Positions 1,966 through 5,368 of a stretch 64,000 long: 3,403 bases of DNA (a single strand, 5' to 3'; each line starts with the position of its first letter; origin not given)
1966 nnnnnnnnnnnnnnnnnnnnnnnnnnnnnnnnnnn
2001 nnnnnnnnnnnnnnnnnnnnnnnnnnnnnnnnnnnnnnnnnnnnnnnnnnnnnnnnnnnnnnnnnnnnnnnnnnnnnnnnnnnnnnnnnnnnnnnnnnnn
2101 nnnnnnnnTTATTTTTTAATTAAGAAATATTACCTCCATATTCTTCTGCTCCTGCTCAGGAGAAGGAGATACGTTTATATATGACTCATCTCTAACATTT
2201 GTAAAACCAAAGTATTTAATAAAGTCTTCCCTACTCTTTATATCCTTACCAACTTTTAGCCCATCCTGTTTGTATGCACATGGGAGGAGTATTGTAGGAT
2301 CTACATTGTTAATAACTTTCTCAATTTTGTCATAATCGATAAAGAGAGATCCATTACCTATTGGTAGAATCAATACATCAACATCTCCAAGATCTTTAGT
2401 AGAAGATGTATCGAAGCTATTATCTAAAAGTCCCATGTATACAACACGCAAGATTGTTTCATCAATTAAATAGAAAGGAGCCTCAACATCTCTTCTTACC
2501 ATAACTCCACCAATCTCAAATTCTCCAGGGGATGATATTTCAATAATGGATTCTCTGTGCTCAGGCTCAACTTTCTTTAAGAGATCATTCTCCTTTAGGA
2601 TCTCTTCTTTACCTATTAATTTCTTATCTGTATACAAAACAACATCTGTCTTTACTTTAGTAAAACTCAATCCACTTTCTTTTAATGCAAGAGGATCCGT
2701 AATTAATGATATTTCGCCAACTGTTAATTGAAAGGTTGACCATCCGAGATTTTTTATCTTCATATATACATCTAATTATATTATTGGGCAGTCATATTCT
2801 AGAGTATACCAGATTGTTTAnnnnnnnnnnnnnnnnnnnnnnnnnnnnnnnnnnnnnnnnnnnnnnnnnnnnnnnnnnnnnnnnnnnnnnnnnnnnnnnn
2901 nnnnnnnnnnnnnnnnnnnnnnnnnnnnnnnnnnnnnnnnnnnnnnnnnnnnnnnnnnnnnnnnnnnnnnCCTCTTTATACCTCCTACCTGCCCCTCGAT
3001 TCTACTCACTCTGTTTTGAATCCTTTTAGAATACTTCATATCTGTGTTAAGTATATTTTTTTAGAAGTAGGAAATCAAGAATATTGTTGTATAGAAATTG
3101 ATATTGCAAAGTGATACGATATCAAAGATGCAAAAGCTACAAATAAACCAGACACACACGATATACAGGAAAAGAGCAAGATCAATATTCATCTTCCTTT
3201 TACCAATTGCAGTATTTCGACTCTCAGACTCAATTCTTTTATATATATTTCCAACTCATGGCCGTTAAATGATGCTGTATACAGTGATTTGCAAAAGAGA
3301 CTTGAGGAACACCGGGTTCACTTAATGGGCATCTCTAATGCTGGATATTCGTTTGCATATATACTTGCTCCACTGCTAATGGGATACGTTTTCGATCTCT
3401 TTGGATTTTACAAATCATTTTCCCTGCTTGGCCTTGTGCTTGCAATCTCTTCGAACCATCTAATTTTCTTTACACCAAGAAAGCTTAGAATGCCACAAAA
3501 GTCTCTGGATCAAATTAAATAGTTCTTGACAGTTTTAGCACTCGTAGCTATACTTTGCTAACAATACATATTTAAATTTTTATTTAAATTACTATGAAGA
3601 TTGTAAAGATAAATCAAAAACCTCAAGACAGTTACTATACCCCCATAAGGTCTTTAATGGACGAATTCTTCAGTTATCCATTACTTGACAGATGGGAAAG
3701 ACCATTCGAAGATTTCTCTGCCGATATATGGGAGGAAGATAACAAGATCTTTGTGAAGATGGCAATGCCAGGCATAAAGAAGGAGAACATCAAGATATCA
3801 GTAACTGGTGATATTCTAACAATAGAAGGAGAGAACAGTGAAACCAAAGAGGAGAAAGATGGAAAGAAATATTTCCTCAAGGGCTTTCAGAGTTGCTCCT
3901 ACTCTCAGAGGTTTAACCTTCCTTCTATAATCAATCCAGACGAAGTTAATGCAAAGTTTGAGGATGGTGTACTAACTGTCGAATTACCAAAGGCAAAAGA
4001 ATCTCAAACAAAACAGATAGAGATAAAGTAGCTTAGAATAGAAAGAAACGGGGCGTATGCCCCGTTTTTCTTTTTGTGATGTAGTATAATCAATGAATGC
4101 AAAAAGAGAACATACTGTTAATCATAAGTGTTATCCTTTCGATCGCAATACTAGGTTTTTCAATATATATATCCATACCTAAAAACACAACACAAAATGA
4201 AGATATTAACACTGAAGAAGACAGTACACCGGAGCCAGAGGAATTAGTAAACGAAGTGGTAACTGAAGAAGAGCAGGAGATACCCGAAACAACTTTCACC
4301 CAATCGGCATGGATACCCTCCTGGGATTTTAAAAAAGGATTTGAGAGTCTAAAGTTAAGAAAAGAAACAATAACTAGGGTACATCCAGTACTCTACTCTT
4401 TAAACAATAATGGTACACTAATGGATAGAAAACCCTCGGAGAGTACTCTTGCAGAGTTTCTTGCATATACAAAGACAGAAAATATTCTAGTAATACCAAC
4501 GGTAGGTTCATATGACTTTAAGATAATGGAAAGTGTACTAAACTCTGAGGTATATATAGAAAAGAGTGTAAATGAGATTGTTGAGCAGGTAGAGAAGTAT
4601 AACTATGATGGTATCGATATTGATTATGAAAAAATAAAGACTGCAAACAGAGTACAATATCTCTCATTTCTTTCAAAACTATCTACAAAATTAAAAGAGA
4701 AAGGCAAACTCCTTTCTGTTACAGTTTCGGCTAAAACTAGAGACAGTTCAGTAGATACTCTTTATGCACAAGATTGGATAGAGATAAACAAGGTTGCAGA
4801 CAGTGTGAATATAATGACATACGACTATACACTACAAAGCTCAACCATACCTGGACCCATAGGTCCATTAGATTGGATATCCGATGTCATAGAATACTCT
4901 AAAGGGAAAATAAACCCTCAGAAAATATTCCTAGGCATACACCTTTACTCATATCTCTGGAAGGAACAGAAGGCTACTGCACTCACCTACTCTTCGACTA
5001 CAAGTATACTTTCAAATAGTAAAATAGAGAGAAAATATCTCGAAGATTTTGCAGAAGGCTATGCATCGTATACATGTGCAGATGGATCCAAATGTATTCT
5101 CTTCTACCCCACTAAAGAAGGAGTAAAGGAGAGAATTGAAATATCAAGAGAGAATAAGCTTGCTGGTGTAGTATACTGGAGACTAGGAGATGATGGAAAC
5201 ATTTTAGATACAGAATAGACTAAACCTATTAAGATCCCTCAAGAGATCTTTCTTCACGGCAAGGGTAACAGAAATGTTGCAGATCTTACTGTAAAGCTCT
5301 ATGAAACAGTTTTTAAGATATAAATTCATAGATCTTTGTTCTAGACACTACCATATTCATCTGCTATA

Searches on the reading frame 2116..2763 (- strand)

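Call 25: search_protein_families(library=pfam, proteins=[window:2116-2763:-])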
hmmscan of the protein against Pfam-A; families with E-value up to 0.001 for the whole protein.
window:2116-2763:- (215 aa): 1 family
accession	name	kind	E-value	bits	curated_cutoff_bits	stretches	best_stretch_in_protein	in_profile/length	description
PF13483.12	Lactamase_B_3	-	1e-13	52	24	1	2-162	1-159/160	Beta-lactamase superfamily domain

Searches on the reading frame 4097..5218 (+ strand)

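Call 25: search_protein_families(library=pfam, proteins=[window:4097-5218:+])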
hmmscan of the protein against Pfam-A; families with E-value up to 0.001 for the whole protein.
window:4097-5218:+ (373 aa): 3 families
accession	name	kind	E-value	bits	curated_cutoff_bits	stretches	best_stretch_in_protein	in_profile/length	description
PF00704.34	Glyco_hydro_18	-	3e-29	103.1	29.6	1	125-366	60-317/317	Glycosyl hydrolases family 18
PF16141.11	GH18_BT1044-like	-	3.8e-06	26.8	28.7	1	151-210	130-199/325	Glycoside hydrolase family 18, BT1044-like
PF23916.1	TIM-barrel_EndoS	-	0.00049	20.3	27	1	120-209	50-142/238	Endo-beta-N-acetylglucosaminidase EndoS TIM-barrel domain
